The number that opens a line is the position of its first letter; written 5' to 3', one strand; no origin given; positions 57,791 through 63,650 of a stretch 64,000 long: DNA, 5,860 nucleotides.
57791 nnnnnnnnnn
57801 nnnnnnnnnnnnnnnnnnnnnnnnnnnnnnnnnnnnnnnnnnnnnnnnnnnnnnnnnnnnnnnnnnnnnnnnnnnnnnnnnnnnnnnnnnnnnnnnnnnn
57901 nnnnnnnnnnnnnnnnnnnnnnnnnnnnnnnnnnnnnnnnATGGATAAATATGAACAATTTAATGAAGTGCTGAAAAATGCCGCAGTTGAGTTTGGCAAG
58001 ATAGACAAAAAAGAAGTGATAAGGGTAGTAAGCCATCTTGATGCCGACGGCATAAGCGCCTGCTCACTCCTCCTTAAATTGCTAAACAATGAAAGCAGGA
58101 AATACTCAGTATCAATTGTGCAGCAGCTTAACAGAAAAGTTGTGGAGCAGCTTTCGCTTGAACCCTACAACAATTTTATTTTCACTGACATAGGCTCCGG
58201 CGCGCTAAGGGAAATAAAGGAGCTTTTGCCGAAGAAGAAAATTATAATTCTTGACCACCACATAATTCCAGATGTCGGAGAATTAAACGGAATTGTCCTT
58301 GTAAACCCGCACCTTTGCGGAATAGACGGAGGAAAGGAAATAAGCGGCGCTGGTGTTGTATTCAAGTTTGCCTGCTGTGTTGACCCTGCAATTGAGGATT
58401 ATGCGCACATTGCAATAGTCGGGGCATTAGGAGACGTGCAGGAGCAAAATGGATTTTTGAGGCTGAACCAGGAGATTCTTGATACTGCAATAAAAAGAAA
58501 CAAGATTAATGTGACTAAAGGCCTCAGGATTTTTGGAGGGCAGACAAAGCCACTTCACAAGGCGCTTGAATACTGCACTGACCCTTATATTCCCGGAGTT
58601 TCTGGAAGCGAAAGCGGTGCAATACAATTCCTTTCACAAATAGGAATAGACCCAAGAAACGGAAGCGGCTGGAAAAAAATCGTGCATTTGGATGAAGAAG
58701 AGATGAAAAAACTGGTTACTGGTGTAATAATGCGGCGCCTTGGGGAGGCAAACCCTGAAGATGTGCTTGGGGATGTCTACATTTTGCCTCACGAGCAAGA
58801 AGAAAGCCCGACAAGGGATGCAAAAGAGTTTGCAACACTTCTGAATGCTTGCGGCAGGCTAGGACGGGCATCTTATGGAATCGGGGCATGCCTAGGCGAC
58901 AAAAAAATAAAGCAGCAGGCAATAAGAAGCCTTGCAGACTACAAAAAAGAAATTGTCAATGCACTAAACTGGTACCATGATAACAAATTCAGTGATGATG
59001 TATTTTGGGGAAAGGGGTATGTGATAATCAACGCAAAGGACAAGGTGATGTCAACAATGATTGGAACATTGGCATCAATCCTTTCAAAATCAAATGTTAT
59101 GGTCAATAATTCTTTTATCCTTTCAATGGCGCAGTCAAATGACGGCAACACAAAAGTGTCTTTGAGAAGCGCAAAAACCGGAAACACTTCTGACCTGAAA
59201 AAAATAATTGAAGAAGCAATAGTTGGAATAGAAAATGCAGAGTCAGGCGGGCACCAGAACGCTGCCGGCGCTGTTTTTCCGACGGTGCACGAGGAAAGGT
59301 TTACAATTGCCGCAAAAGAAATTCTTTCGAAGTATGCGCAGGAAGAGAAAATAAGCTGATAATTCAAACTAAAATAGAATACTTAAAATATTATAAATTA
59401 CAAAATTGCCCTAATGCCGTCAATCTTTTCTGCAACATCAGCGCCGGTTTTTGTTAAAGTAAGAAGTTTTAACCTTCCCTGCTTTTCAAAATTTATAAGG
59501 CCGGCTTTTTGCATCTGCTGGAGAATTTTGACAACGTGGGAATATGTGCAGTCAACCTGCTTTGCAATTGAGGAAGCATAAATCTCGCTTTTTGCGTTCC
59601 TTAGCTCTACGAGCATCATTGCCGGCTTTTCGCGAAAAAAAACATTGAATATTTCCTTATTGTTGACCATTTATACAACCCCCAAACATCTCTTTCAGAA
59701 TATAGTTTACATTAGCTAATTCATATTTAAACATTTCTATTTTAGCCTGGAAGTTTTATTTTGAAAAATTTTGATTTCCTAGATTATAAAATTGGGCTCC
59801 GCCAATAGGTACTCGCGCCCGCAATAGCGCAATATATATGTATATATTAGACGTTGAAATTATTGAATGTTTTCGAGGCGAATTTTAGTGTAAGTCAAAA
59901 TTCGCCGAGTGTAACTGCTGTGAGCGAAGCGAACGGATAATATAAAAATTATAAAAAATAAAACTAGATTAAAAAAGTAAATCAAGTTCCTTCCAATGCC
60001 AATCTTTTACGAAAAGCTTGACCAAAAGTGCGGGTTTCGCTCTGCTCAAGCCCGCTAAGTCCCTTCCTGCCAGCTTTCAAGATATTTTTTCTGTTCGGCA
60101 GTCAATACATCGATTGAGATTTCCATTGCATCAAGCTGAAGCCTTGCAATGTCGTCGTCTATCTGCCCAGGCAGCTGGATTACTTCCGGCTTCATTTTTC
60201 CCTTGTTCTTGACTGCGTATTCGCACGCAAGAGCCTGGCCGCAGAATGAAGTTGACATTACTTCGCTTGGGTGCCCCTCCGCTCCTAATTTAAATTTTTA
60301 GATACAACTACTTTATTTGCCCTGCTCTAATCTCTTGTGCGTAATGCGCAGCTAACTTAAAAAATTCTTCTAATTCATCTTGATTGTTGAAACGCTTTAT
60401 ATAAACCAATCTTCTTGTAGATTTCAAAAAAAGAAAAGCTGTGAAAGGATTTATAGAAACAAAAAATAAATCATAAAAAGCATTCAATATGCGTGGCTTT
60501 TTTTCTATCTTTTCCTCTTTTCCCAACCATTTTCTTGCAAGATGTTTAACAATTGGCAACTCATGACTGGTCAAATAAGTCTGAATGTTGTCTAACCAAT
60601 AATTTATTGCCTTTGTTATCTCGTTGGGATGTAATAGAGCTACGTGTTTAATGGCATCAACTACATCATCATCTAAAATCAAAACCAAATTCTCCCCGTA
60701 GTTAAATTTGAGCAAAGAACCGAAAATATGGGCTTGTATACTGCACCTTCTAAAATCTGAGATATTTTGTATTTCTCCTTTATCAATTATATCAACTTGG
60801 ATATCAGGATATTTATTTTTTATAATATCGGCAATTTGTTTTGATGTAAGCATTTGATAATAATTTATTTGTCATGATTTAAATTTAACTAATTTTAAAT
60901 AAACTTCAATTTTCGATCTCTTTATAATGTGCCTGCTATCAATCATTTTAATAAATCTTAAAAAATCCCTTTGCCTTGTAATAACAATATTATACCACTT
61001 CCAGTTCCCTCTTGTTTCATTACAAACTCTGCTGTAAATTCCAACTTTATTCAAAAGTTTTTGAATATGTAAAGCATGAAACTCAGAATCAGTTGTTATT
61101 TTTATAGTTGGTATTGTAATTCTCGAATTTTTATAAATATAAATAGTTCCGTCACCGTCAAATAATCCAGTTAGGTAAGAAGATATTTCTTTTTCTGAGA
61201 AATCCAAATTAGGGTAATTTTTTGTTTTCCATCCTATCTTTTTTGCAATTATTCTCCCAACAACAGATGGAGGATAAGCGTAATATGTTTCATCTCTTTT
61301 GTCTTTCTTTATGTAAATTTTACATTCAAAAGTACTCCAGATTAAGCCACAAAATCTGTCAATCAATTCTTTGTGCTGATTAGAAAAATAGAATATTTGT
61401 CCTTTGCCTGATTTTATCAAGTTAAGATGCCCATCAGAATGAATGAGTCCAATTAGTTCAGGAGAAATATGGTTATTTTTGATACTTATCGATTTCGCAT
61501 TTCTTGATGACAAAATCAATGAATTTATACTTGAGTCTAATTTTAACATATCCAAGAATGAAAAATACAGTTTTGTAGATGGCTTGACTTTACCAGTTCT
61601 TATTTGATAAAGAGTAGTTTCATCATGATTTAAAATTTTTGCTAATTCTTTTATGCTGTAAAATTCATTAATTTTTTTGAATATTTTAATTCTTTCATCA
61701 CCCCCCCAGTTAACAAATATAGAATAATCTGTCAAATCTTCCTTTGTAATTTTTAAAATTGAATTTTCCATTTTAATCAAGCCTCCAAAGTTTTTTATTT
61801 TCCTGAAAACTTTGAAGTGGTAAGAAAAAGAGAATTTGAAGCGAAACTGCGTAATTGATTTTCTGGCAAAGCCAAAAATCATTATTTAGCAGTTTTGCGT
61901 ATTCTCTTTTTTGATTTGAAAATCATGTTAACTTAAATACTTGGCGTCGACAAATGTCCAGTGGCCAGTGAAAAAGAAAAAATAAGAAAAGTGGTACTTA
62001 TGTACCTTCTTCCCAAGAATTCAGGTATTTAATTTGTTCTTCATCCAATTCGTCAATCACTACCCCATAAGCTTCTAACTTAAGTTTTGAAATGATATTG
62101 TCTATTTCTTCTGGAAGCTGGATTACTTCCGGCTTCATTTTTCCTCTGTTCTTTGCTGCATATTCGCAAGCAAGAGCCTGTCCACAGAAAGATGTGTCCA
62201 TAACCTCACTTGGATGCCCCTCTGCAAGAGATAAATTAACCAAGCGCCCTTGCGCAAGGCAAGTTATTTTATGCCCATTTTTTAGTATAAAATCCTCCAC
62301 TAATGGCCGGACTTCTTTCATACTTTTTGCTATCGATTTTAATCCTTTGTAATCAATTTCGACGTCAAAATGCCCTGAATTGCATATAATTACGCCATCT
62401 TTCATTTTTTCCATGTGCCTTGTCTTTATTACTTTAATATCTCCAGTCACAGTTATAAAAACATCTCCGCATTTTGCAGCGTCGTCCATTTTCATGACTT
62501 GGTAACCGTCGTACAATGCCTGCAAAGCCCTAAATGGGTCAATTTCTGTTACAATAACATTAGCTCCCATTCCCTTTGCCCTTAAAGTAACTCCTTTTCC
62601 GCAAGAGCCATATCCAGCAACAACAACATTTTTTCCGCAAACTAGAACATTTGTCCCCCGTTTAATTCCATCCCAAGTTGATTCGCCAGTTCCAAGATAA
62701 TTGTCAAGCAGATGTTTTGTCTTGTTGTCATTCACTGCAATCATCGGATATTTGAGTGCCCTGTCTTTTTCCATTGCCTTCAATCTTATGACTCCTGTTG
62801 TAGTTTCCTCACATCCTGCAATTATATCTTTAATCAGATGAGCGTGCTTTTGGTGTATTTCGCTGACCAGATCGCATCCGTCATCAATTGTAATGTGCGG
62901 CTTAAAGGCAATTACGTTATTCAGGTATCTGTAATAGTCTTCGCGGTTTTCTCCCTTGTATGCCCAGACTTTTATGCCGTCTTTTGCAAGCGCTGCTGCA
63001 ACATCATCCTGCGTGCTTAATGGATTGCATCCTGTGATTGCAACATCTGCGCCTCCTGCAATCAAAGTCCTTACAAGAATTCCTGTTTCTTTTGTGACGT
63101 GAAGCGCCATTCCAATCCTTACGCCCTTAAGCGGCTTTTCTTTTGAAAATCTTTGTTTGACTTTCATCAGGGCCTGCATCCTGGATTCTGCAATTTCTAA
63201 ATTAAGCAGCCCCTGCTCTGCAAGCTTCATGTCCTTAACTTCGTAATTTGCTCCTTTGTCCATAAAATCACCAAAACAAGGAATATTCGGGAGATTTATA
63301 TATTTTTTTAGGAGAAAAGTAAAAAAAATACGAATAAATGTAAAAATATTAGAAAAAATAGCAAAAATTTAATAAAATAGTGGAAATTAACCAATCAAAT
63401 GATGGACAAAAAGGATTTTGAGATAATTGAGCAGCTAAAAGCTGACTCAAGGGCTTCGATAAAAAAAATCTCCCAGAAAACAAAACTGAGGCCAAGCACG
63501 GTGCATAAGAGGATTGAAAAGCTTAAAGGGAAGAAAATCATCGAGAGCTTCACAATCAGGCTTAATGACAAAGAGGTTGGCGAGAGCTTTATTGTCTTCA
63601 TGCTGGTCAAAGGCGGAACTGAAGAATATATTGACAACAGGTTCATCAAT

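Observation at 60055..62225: Free-standing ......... homing-endonuclease cassette inserted into the 3' end of ahcY, bringing its own replacement 3' end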

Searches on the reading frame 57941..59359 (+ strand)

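Call 5: search_protein_families(library=pfam, proteins=[window:57941-59359:+], max_evalue=0.01)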
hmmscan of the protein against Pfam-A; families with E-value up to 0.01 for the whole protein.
window:57941-59359:+ (472 aa): 4 families
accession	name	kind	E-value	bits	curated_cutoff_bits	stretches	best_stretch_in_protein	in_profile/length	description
PF21763.2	DHH_CID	-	8.1e-22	77.9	27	1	197-273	1-77/84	DHH-CID domain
PF01368.27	DHH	-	9.3e-11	42.5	28.1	1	27-145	2-103/125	DHH family, N-terminal domain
PF02272.25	DHHA1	-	2e-06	28.7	25.9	1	364-462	12-100/102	DHHA1 domain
PF02724.19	CDC45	-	0.0033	16.2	34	1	28-107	3-85/624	CDC45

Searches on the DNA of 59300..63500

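Call 64: search_rna_families(source=window, start=59300, end=63500, threshold=evalue, max_evalue=1)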
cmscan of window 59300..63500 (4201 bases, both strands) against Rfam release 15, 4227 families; matches with E-value up to 1: 0.
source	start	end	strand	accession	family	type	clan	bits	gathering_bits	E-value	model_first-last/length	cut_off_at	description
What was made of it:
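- On Free-standing homing endonuclease gene (not intron- or intein-borne): No Rfam family at E <= 1 in 59300-63500 (call 64).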
